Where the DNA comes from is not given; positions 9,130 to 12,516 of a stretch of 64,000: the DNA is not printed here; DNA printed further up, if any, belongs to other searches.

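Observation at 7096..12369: Complete GGDEF (GGEEF) diguanylate-cyclase domain embedded in a 1757 aa virion protein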

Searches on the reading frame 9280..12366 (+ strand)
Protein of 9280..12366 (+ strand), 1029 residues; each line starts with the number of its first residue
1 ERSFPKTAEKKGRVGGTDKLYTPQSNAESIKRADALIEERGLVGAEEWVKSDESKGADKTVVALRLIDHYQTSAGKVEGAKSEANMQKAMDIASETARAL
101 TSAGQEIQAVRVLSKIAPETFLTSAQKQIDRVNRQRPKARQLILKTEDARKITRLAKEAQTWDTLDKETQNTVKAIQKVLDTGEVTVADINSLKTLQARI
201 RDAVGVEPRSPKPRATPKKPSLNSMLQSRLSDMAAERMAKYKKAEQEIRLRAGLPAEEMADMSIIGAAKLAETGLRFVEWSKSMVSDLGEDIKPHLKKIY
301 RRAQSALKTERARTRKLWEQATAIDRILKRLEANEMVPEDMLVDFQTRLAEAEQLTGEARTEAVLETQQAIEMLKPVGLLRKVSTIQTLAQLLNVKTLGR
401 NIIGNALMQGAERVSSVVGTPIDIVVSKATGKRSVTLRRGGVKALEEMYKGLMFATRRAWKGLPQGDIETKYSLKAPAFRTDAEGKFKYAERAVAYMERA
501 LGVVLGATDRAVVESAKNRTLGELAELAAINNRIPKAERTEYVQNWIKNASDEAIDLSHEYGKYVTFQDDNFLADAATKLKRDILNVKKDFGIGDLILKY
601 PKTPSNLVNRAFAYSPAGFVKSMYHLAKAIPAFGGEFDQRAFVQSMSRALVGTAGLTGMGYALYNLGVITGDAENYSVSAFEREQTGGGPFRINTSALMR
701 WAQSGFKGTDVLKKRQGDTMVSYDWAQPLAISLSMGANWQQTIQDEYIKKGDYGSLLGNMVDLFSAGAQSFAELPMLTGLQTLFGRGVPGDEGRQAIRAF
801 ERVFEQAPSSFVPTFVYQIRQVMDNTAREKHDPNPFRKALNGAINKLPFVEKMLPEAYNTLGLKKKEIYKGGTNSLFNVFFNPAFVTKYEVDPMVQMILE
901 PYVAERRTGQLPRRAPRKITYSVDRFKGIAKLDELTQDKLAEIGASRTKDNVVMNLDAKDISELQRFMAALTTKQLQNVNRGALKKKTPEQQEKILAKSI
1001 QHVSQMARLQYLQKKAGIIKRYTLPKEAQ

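Call 31: find_homologous_proteins(query=A2, max_evalue=0.001)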
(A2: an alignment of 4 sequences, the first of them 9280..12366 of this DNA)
Query A2 (4 sequences) (1029 aa, profile of the alignment): 5 proteins with E <= 0.001 among 8000 candidates.
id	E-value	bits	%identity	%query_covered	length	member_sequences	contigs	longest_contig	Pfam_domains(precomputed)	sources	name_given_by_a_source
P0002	0.0e+0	1973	74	100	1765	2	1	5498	PF00990.27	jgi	-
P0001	0.0e+0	1965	100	100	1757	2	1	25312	PF00990.27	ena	-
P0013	1.2e-144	502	34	87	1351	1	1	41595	-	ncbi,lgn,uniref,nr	ncbi:hypothetical protein [Paenibacillus sp. XY044]|uniref:hypothetical protein n=1 Tax=Paenibacillu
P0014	2.5e-30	123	23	59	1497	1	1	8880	PF02195.27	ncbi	-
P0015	7.1e-4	36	30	9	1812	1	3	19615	-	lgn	-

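Call 47: search_protein_representatives(alignment_id=A2)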
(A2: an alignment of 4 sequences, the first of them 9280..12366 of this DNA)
Query: 4 sequences, 1021 profile positions. Proteins with E-value up to 0.001 (for the whole library): 5163; up to 1e-10: 2726; up to 1e-30: 1117. The best 150 are listed.
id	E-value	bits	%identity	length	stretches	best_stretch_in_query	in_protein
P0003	0.0e+00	1908.9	-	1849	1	1-1019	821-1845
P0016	1.3e-285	966.7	-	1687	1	1-1007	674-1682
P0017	5.5e-275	931.6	-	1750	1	18-1018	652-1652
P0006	6.9e-275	931.3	-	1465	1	1-772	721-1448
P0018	4.7e-232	789.5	-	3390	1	2-1008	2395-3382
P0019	8.6e-226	768.7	-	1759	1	1-1007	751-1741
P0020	7.7e-221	752.3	-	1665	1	1-771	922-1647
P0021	7.4e-218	742.5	-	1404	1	2-1005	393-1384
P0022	1.3e-201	688.7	-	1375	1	1-1010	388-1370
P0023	5.7e-195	666.7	-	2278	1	1-976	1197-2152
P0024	1.9e-189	648.4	-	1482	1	1-1008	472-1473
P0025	3.8e-187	640.8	-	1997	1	2-995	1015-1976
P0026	1.1e-186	639.3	-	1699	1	1-1008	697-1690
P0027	1.7e-186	638.7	-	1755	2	3-857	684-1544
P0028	2.0e-175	602.0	-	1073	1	2-992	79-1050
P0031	2.9e-159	548.5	-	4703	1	2-977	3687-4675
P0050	6.0e-147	507.7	-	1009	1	54-950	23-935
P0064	2.3e-135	469.4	-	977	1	9-914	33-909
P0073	1.4e-131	456.8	-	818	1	326-993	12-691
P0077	4.6e-130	451.8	-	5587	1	2-1015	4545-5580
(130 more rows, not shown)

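Call 50: search_protein_families(library=pfam, proteins=[P0018, P0031, P0016], max_evalue=0.001)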
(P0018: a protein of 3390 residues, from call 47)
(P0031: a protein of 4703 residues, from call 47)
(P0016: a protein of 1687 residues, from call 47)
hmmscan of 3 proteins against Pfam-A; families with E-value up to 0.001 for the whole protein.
P0018 (3390 aa): 3 families
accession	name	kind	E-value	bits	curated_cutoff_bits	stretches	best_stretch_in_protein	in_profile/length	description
PF00990.26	GGDEF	-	5.3e-26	91.8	23.8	1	751-898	1-160/161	Diguanylate cyclase, GGDEF domain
PF18814.6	PBECR5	-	1.2e-23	84.7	25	1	1617-1803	12-182/239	phage-Barnase-EndoU-ColicinE5/D-RelE like nuclease5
PF18760.7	ART-PolyVal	-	2.6e-14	54.6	31.2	1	2220-2377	1-140/140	ADP-Ribosyltransferase in polyvalent proteins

P0031 (4703 aa): 1 family
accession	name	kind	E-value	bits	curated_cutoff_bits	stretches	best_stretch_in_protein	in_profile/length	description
PF18760.7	ART-PolyVal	-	4.2e-14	53.9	31.2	1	1979-2245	1-139/140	ADP-Ribosyltransferase in polyvalent proteins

P0016 (1687 aa): 0 families

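Call 54: search_protein_families(library=pfam, alignment_id=A6, max_evalue=0.0001)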
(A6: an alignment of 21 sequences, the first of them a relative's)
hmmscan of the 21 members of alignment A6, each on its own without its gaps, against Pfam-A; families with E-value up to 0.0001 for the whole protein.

A. member 1, P0052 (4638 aa): 2 families
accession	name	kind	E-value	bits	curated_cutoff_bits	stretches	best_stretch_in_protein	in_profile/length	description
PF18760.7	ART-PolyVal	-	3.1e-30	106.2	31.2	2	3226-3431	10-139/140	ADP-Ribosyltransferase in polyvalent proteins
PF04002.20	RadC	-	1.7e-07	31.7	22.1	1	1817-1870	65-118/121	RadC-like JAB domain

B. families by the number of members that match (of 21 scanned): 8 families
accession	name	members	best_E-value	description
PF18760.7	ART-PolyVal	6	3.1e-30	ADP-Ribosyltransferase in polyvalent proteins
PF04002.20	RadC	2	1.7e-07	RadC-like JAB domain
PF09397.16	FtsK_gamma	1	3.2e-20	Ftsk gamma domain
PF13563.12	2_5_RNA_ligase2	1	6.6e-13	2'-5' RNA ligase superfamily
PF06414.18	Zeta_toxin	1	1.6e-06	Zeta toxin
PF02834.22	LigT_PEase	1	2.7e-06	LigT like Phosphoesterase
PF00226.36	DnaJ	1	8.1e-06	DnaJ domain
PF00990.26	GGDEF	1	6.6e-05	Diguanylate cyclase, GGDEF domain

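Call 56: search_solved_structures(query=A2, max_evalue=1, show_alignments=1)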
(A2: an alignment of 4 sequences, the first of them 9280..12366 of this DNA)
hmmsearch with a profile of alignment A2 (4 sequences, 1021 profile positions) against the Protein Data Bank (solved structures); distinct sequences matched with E-value up to 1: 1.
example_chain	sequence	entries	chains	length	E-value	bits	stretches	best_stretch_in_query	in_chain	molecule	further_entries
1rp3_B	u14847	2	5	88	0.39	11.7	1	143-196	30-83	anti sigma factor FlgM | anti-sigma factor FlgM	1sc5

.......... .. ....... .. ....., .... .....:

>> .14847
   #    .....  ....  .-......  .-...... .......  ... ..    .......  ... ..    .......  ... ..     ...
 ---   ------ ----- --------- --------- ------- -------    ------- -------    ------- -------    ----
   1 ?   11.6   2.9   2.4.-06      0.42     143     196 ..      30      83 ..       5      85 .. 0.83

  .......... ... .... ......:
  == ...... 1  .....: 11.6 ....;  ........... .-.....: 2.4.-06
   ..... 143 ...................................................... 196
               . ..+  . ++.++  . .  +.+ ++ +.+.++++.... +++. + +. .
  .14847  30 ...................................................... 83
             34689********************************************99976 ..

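Call 57: search_protein_families(library=phrogs, proteins=[P0013, P0014, P0028, P0050, P0064, P0073], max_evalue=0.001)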
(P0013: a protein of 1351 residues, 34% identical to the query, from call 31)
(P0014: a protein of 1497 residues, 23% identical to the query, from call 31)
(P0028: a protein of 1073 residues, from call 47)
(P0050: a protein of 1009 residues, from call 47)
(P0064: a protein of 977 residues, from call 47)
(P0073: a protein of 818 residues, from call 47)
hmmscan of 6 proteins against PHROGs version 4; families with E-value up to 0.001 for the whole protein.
P0013 (1351 aa): 0 families

P0014 (1497 aa): 8 families
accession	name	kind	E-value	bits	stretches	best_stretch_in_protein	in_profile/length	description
phrog_4715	-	DNA, RNA and nucleotide metabolism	2.6e-12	47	1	409-522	108-224/630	ParB-like partition protein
phrog_26387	-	DNA, RNA and nucleotide metabolism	1.8e-06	28.6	1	464-522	28-87/252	ParB-like partition nuclease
phrog_6218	-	DNA, RNA and nucleotide metabolism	3e-06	27.6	1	465-522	23-81/506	ParB-like partition protein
phrog_7405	-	unknown function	1.1e-05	26.2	1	459-519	37-97/250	-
phrog_1033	-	DNA, RNA and nucleotide metabolism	1.2e-05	26.3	1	465-525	54-119/334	ParB-like partition protein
phrog_17439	-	unknown function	0.00041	20.9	1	466-523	37-94/240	-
phrog_15396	-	DNA, RNA and nucleotide metabolism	0.00054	20.8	0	446-521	4-75/258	ParB-like partition nuclease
phrog_21912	-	DNA, RNA and nucleotide metabolism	0.00083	20.3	0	464-558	49-145/153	DNA binding protein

P0028 (1073 aa): 0 families

P0050 (1009 aa): 0 families

P0064 (977 aa): 0 families

P0073 (818 aa): 0 families

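Call 58: search_dna_similar(query=P0013, collection=phages, mode=protein, max_evalue=0.00001, max_rows=15)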
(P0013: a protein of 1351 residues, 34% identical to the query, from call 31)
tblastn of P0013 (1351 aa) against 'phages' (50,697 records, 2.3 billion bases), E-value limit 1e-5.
No match.

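Call 60: search_dna_similar(query=P0013, collection=plasmids, mode=protein, max_evalue=0.00001, max_rows=10)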
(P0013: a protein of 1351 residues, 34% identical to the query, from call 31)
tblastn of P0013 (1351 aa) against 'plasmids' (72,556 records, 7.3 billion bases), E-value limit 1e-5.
No match.

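Call 61: find_related_loci(query=A2, collection=viral_contigs, flank=10000)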
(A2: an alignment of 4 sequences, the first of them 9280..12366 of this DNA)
Query A2 (1029 aa) in viral_contigs; peptide patterns used: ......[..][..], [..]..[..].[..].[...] (x = any residue, [..] = any of these).
127 stretches matched a pattern; 3 encode a relative of the query (tblastn E <= 1e-3); 3 distinct loci.
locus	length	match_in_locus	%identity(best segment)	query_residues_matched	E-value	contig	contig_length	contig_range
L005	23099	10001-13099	62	1-1024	0e+0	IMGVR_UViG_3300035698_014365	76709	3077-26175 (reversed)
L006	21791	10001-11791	26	1-638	4e-30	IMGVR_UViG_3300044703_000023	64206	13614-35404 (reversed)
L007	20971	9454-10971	26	392-888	4e-13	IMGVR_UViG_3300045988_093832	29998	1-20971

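Call 79: find_encoding_contigs(protein=P0013, flank=10000, max_places=2)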
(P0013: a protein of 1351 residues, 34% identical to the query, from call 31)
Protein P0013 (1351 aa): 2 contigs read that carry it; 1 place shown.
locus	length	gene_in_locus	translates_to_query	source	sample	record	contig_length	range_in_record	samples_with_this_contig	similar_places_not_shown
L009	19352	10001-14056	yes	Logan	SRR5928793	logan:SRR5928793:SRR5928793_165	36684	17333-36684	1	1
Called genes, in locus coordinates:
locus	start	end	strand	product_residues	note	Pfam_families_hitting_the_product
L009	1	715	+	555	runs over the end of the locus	-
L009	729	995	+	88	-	-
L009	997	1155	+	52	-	-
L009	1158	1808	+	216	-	PF24175:SU10_adaptor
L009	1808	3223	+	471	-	-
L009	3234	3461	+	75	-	-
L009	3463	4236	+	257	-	-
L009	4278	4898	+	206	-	-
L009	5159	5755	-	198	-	PF12844:HTH_19, PF13443:HTH_26, PF13560:HTH_31, PF01381:HTH_3, PF13412:HTH_24 (faint), PF00717:Peptidase_S24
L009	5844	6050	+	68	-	PF12844:HTH_19 (weak), PF13560:HTH_31 (weak), PF01381:HTH_3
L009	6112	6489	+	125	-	-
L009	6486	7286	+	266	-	PF10543:ORF6N, PF03374:ANT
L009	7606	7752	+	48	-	-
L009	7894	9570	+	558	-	-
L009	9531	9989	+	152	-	PF01832:Glucosaminidase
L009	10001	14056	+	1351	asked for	-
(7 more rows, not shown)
